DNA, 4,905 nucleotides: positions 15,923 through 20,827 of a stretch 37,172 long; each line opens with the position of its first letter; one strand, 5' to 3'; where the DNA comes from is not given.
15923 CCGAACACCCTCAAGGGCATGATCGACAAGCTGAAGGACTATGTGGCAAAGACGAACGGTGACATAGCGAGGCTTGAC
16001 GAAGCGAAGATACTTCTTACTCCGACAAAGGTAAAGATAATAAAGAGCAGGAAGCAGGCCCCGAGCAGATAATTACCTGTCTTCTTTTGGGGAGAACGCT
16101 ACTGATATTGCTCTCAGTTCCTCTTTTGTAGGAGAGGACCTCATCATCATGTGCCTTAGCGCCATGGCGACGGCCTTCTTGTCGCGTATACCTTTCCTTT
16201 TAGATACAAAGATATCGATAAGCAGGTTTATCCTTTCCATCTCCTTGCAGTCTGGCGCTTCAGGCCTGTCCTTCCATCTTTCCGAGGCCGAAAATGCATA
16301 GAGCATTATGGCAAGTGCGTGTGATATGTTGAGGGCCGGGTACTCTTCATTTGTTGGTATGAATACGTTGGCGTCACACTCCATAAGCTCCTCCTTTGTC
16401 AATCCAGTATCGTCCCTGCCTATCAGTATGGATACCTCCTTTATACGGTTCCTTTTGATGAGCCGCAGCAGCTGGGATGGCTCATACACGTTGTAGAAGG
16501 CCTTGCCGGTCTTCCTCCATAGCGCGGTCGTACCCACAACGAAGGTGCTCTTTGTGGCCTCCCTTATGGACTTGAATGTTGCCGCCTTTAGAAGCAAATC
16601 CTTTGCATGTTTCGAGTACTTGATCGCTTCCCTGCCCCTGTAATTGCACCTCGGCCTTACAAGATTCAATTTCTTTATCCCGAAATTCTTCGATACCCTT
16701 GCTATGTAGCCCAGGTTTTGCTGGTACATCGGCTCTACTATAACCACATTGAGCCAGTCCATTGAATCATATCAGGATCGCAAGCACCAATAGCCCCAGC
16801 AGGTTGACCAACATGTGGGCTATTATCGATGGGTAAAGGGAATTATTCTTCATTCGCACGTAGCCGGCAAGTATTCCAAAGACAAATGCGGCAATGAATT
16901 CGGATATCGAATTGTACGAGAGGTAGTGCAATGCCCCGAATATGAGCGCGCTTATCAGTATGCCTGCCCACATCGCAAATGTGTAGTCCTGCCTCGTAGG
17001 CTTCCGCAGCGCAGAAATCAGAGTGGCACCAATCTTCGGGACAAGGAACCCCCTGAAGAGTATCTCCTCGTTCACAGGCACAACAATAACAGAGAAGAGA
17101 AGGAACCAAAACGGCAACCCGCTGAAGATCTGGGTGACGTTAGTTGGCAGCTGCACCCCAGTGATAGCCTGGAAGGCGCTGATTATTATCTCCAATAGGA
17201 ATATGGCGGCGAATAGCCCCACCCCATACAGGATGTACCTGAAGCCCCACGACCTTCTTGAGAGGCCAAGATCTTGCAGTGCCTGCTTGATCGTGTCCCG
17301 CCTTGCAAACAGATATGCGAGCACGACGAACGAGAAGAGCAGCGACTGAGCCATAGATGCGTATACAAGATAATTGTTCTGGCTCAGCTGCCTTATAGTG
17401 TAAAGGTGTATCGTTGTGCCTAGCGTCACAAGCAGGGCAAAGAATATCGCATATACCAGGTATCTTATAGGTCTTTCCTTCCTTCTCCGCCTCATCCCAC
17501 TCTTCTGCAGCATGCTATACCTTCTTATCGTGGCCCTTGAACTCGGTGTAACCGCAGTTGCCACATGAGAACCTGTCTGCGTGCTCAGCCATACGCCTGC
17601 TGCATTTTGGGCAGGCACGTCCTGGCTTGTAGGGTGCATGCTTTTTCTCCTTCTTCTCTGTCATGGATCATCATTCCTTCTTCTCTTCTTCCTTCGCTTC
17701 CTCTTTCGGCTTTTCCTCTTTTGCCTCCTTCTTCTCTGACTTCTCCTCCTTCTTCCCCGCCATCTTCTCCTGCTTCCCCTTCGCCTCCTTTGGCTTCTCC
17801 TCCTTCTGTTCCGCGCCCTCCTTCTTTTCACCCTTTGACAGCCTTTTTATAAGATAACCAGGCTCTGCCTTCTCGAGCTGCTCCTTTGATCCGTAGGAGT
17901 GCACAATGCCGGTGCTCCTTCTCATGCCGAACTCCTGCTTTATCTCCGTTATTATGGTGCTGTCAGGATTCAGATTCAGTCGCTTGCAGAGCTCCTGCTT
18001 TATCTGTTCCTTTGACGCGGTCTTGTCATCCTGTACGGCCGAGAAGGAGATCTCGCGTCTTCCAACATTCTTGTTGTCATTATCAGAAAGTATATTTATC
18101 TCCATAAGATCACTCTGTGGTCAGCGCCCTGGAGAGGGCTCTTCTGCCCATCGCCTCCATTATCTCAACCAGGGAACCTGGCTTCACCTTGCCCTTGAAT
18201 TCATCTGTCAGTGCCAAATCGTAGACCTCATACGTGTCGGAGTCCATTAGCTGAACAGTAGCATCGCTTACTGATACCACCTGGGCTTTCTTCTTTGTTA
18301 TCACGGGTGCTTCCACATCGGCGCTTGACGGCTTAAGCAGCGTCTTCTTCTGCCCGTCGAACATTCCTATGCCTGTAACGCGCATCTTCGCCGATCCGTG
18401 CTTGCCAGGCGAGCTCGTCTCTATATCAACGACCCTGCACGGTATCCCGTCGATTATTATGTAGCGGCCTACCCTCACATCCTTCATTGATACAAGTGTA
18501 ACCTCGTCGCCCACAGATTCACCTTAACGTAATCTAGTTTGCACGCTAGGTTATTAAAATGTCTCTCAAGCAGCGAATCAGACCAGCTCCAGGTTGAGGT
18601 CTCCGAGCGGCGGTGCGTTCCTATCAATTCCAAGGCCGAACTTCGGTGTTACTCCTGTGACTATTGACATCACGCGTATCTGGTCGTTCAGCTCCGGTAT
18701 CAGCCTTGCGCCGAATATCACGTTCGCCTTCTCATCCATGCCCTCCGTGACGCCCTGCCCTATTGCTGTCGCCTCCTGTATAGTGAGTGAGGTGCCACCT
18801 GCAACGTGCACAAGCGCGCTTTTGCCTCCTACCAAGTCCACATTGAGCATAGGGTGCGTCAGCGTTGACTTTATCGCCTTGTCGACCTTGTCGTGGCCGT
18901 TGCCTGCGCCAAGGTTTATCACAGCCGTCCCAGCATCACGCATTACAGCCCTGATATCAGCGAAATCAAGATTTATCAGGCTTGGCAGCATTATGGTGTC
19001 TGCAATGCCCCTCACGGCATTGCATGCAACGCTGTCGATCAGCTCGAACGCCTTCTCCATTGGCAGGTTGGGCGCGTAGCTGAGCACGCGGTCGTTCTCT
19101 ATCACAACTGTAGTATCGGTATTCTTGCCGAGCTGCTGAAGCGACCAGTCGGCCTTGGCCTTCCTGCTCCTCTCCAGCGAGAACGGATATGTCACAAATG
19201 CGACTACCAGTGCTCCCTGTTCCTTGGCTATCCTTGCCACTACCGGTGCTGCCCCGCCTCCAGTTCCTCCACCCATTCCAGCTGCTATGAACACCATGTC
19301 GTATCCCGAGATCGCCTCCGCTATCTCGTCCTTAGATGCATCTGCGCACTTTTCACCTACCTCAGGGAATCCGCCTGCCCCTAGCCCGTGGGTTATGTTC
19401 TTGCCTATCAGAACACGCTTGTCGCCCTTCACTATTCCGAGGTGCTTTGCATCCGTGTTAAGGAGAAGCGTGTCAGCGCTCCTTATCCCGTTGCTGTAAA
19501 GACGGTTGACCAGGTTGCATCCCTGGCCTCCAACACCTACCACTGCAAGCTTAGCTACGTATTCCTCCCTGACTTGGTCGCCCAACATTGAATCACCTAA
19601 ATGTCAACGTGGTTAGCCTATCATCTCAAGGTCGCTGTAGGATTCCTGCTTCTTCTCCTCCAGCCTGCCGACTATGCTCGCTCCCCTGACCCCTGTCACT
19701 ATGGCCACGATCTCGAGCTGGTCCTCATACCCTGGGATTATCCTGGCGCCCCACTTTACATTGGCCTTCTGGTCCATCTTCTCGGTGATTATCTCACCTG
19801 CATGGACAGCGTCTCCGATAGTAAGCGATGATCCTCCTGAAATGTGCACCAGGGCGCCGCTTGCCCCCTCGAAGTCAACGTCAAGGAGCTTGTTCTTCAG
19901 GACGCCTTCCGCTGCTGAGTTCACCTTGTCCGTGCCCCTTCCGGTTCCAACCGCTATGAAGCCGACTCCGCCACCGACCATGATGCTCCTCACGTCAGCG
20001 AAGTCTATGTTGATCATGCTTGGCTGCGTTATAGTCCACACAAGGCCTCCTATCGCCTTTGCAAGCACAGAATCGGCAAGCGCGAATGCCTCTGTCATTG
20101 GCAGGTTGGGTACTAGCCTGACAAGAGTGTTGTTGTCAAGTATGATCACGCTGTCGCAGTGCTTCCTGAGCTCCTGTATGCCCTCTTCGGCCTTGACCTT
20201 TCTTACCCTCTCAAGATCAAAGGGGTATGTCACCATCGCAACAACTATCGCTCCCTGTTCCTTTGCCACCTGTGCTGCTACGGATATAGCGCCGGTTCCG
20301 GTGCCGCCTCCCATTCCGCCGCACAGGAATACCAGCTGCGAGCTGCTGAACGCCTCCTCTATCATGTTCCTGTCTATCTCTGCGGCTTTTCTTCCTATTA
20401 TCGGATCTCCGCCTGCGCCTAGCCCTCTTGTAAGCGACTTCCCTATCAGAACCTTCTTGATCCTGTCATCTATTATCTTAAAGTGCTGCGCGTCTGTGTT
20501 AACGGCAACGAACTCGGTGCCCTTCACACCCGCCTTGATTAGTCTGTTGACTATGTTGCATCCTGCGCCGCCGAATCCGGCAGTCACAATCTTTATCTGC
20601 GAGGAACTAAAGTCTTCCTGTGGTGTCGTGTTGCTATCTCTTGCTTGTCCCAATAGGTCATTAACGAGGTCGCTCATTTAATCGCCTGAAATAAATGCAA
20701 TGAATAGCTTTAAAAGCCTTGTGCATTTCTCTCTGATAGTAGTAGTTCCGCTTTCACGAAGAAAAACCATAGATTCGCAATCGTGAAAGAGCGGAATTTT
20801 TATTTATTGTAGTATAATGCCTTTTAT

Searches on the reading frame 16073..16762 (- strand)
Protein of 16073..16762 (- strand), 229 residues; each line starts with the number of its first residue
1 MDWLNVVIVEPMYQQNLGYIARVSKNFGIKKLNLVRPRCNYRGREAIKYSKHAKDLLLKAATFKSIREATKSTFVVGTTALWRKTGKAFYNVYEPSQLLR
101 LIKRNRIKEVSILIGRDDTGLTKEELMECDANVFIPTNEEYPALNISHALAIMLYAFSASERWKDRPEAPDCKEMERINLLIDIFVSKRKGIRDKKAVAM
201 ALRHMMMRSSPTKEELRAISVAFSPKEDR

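Call 68: search_protein_families(library=pfam, proteins=[window:16073-16762:-], max_evalue=0.0001)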
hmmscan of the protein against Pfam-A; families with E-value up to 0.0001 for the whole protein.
window:16073-16762:- (229 aa): 1 family
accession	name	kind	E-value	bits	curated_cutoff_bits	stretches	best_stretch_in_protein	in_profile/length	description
PF00588.24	SpoU_methylase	-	7.4e-24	84.9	29.7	1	4-155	2-142/142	SpoU rRNA Methylase family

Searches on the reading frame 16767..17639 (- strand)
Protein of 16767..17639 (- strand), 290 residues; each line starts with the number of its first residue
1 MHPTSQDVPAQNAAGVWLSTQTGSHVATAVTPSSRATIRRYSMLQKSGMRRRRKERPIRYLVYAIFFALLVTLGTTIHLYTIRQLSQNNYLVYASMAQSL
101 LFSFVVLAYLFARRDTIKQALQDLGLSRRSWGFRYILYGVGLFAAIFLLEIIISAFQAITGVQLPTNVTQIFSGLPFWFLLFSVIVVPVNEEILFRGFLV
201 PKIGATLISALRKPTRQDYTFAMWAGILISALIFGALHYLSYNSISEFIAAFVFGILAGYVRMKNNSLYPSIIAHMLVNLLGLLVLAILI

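Call 68: search_protein_families(library=pfam, proteins=[window:16767-17639:-], max_evalue=0.0001)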
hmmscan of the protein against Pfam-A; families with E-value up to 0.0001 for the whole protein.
window:16767-17639:- (290 aa): 1 family
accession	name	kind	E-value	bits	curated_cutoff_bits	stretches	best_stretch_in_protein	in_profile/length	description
PF02517.21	Rce1-like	-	2.1e-21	76.5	22.4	1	175-281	3-93/93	Type II CAAX prenyl endopeptidase Rce1-like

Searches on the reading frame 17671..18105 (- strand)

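Call 69: search_protein_families(library=pfam, proteins=[window:17671-18105:-], max_evalue=0.0001)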
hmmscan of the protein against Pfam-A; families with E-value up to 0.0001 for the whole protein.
window:17671-18105:- (144 aa): 1 family
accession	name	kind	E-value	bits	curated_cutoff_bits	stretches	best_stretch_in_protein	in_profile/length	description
PF01282.25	Ribosomal_S24e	-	6.9e-19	68.2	24.5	1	5-96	2-94/95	Ribosomal protein S24e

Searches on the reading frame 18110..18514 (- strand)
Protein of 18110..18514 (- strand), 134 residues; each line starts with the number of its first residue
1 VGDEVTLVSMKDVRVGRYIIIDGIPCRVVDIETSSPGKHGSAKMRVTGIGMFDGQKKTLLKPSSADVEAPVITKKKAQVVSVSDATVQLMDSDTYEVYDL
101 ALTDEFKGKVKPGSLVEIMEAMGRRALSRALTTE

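Call 94: search_protein_families(library=pfam, proteins=[window:18110-18514:-], max_evalue=0.001)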
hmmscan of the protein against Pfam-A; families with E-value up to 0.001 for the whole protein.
window:18110-18514:- (134 aa): 3 families
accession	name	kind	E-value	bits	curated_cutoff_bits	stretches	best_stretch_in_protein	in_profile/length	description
PF21485.3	IF5A-like_N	-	2.7e-16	59.6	27.1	1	11-64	9-62/63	Translation initiation factor 5A-like, N-terminal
PF01287.26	eIF-5a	-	1.4e-06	28.8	24.2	1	71-126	1-64/69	Eukaryotic elongation factor 5A hypusine, DNA-binding OB fold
PF08207.18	EFP_N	-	6.8e-06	26.4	23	1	9-46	1-37/58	Elongation factor P (EF-P) KOW-like domain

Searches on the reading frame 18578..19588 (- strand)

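Call 68: search_protein_families(library=pfam, proteins=[window:18578-19588:-], max_evalue=0.0001)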
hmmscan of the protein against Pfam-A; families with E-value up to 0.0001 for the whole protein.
window:18578-19588:- (336 aa): 2 families
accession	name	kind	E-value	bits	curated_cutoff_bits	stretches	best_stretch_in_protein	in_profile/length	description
PF00091.31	Tubulin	-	2.4e-42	145.8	33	1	14-170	2-187/190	Tubulin/FtsZ family, GTPase domain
PF12327.13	FtsZ_C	-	1.1e-25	90.1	27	1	220-313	1-94/95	FtsZ family, C-terminal domain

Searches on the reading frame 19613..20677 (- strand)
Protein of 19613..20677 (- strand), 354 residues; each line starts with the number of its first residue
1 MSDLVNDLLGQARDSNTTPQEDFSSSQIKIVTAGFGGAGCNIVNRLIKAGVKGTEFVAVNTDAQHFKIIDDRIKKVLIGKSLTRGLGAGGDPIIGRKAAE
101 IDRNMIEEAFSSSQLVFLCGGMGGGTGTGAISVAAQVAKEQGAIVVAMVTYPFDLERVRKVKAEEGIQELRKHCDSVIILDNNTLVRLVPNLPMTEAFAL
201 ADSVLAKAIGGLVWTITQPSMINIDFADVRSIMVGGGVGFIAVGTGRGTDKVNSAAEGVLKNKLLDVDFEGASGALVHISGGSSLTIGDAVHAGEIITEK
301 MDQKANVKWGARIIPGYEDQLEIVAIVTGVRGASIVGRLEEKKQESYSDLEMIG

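Call 68: search_protein_families(library=pfam, proteins=[window:19613-20677:-], max_evalue=0.0001)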
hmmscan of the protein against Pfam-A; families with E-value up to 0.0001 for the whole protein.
window:19613-20677:- (354 aa): 2 families
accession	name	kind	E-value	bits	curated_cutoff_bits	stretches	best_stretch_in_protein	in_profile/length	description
PF00091.31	Tubulin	-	1.6e-42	146.4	33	1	29-188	1-188/190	Tubulin/FtsZ family, GTPase domain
PF12327.13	FtsZ_C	-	9.9e-24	83.9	27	1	237-330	1-94/95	FtsZ family, C-terminal domain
